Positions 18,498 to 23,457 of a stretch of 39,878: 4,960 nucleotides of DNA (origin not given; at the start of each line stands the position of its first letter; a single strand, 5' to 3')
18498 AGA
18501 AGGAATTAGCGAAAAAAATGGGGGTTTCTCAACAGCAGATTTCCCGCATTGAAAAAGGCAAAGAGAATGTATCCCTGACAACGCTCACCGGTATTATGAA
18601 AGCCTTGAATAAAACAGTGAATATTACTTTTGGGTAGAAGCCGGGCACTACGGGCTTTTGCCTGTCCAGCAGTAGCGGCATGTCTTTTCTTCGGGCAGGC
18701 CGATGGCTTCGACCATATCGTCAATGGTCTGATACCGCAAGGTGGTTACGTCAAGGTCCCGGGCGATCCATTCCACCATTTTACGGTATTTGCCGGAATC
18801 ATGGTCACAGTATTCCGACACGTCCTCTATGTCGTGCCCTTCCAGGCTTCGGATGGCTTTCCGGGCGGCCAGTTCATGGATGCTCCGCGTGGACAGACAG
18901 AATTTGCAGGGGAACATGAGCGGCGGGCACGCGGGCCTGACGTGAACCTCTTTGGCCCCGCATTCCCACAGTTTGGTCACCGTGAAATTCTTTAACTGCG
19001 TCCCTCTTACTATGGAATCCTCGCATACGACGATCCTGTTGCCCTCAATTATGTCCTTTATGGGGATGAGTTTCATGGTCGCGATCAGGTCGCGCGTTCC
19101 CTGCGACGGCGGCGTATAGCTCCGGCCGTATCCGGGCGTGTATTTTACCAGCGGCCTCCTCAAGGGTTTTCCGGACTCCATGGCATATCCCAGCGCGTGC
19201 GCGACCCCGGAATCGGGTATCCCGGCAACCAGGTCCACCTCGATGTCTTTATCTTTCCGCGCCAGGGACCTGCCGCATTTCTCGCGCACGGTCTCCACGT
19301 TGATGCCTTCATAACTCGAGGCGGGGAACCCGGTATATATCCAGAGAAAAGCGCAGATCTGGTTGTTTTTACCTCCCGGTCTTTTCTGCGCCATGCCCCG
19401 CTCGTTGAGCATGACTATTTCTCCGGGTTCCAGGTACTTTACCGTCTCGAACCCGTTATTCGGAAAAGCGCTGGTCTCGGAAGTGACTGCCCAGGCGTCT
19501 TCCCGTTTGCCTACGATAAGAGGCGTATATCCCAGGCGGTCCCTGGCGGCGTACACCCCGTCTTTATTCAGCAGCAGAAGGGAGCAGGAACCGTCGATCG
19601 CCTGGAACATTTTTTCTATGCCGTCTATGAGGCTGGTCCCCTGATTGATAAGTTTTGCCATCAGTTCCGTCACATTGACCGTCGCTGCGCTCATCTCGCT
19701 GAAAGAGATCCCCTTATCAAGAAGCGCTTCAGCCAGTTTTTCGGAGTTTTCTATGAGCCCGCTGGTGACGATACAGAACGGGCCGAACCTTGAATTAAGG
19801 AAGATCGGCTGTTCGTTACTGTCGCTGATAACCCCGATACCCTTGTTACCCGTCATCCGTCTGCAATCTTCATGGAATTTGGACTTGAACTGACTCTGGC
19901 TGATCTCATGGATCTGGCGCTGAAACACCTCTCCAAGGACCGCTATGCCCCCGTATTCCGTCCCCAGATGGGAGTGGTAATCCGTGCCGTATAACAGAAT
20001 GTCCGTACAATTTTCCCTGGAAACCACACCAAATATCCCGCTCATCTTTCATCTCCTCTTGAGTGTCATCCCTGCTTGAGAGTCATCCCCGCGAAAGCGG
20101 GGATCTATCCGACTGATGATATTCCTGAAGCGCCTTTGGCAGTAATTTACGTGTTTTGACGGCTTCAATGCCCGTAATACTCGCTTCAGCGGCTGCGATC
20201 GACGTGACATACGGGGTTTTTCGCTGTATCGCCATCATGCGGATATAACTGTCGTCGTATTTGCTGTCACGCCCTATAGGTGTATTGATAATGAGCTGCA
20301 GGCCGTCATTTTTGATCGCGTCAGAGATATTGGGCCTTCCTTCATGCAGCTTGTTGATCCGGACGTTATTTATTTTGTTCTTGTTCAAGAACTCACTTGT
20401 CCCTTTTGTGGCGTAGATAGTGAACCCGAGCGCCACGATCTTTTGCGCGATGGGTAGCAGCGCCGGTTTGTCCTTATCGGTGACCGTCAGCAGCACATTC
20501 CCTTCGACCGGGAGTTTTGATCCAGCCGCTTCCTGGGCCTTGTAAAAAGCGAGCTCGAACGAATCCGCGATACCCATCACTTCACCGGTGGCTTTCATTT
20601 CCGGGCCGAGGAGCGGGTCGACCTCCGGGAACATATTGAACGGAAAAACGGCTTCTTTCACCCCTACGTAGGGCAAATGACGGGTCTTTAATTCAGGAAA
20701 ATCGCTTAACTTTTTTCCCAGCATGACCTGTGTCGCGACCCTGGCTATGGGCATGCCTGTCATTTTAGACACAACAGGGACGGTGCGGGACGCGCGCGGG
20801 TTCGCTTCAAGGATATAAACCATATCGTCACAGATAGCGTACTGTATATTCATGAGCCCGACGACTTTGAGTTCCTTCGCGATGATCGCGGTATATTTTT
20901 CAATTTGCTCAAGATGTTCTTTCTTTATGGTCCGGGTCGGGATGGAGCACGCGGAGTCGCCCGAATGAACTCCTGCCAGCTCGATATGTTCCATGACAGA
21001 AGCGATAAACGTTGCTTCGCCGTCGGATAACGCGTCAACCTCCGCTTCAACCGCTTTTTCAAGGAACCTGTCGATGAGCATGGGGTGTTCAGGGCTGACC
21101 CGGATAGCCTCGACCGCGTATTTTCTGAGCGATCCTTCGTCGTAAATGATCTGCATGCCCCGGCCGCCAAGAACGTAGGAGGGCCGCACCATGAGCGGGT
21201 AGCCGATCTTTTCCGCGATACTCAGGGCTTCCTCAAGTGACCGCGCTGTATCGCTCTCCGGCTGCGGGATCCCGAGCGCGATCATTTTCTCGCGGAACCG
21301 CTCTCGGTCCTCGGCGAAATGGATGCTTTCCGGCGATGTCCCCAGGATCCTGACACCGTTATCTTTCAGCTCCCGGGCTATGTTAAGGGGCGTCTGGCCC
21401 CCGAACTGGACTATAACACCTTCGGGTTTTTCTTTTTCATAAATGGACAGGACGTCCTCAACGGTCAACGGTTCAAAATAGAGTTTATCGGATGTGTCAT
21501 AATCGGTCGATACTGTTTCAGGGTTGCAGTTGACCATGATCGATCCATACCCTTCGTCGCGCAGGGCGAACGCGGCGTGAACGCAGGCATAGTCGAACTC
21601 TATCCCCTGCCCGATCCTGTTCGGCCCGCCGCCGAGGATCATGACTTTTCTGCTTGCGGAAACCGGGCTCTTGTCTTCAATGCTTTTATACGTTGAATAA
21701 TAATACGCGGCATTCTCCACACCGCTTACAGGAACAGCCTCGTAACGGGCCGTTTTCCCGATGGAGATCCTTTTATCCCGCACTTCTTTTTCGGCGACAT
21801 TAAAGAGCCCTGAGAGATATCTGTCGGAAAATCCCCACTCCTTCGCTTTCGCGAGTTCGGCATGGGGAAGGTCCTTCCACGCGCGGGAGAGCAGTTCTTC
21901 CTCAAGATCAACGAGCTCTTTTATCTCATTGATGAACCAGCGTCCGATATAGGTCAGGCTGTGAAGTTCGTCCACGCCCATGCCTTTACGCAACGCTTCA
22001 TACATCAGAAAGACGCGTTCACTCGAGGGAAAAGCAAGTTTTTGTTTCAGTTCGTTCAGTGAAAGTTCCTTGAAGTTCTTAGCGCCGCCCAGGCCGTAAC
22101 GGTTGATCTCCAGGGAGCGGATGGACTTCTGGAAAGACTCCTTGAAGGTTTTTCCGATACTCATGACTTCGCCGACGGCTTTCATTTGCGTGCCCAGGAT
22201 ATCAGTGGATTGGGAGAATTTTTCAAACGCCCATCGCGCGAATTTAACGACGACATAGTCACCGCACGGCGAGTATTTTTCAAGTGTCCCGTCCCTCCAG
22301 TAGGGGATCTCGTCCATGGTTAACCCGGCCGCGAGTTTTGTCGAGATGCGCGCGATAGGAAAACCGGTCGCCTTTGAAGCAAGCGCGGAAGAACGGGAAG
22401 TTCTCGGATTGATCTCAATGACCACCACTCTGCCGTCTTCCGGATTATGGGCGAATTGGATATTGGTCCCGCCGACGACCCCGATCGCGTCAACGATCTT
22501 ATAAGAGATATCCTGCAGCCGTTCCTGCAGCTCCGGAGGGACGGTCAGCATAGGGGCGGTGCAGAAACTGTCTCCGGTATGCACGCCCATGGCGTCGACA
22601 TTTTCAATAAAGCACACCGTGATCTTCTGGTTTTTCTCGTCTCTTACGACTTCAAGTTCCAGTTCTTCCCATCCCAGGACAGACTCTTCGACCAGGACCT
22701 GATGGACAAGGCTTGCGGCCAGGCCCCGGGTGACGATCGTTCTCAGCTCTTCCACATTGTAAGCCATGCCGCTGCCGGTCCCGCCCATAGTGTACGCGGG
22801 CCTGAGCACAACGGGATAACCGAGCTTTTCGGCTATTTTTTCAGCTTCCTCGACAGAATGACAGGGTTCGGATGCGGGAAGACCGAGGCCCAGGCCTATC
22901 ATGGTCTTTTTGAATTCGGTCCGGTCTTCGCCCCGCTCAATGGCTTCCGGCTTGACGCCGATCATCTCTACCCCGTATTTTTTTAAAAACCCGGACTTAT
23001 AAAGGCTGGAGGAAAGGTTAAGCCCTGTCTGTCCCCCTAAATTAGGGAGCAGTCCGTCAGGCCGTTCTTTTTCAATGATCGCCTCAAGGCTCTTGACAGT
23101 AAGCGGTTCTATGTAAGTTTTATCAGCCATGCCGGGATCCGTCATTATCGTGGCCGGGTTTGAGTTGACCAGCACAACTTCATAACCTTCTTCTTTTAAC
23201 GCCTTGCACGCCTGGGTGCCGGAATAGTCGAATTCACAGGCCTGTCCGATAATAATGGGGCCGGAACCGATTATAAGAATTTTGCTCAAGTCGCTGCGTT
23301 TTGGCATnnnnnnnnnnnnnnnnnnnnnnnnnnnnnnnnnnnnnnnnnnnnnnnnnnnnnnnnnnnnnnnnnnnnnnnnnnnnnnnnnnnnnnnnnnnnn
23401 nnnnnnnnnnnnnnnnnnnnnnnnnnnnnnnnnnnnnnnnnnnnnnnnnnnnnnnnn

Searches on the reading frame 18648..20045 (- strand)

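Call 37: search_protein_families(library=pfam, proteins=[window:18648-20045:-], max_evalue=0.00001)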
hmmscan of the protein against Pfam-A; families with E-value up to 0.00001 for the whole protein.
window:18648-20045:- (465 aa): 2 families
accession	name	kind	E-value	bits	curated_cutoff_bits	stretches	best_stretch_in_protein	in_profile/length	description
PF13537.11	GATase_7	-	9.9e-15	55.1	25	1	73-194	8-121/123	Glutamine amidotransferase domain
PF13522.11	GATase_6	-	7.2e-06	26.5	27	0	75-190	26-130/130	Glutamine amidotransferase domain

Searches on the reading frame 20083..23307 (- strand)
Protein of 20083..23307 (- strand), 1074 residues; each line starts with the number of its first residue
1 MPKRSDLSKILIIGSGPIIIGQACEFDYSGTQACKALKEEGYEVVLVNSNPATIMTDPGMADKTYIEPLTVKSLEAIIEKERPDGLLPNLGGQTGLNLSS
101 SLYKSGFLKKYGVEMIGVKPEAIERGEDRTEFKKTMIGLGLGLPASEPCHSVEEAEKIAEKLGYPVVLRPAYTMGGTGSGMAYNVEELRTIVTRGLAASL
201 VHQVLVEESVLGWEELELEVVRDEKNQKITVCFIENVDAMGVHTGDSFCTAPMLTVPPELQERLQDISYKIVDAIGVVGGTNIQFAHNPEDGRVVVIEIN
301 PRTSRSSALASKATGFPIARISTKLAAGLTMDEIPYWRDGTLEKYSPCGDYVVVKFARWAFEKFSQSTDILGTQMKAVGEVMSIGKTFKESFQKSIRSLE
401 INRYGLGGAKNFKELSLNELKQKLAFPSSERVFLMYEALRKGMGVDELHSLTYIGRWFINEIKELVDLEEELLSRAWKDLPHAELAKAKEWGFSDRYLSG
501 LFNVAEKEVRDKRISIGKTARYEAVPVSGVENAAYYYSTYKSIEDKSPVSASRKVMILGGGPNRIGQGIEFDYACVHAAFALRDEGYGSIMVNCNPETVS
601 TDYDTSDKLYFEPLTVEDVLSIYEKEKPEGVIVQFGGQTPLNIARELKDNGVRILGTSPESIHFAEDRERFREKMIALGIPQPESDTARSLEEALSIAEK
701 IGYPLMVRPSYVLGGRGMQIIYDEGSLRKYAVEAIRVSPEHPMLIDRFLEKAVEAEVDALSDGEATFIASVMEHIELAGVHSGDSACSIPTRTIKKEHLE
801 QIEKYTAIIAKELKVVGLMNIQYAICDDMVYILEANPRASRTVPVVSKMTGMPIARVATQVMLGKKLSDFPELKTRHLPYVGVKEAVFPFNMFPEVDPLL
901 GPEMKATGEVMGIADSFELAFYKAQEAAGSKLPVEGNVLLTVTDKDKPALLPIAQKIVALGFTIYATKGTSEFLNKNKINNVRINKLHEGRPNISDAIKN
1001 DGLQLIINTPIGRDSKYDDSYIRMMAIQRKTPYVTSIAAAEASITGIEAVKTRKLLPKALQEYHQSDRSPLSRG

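Call 37: search_protein_families(library=pfam, proteins=[window:20083-23307:-], max_evalue=0.00001)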
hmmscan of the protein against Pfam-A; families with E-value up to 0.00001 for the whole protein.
window:20083-23307:- (1074 aa): 10 families
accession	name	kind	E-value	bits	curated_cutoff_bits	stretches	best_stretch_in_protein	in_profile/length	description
PF25596.1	CPSase_L_D1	-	2.7e-101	334.1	27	2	552-663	2-117/118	Carbamoyl phosphate synthase preATP-grasp domain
PF02786.22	CPSase_L_D2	-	8.4e-98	326.5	19.8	2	128-333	1-210/211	Carbamoyl-phosphate synthase L chain, ATP binding domain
PF02787.25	CPSase_L_D3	-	1.9e-22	79.5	26.6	1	423-499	2-77/80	Carbamoyl-phosphate synthetase large chain, oligomerisation domain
PF02222.28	ATP-grasp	-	1.8e-21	77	27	2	139-304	6-164/179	ATP-grasp domain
PF02142.27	MGS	-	1.2e-19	70.7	24.1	1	950-1035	2-94/94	MGS-like domain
PF07478.18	Dala_Dala_lig_C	-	3.2e-18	66.4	24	1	152-301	25-174/204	D-ala D-ala ligase C-terminus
PF15632.11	ATPgrasp_Ter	-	4.2e-11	43.2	29.1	0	795-872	42-118/131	ATP-grasp in the biosynthetic pathway with Ter operon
PF02655.19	ATP-grasp_3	-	2.1e-09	38.1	23.2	0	154-303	23-157/160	ATP-grasp domain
PF13549.11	ATP-grasp_5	-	1.3e-06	28.4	27.6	0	677-707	21-51/221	ATP-grasp domain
PF01071.24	GARS_A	-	3e-06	27.6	27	0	672-804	7-148/194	Phosphoribosylglycinamide synthetase, ATP-grasp (A) domain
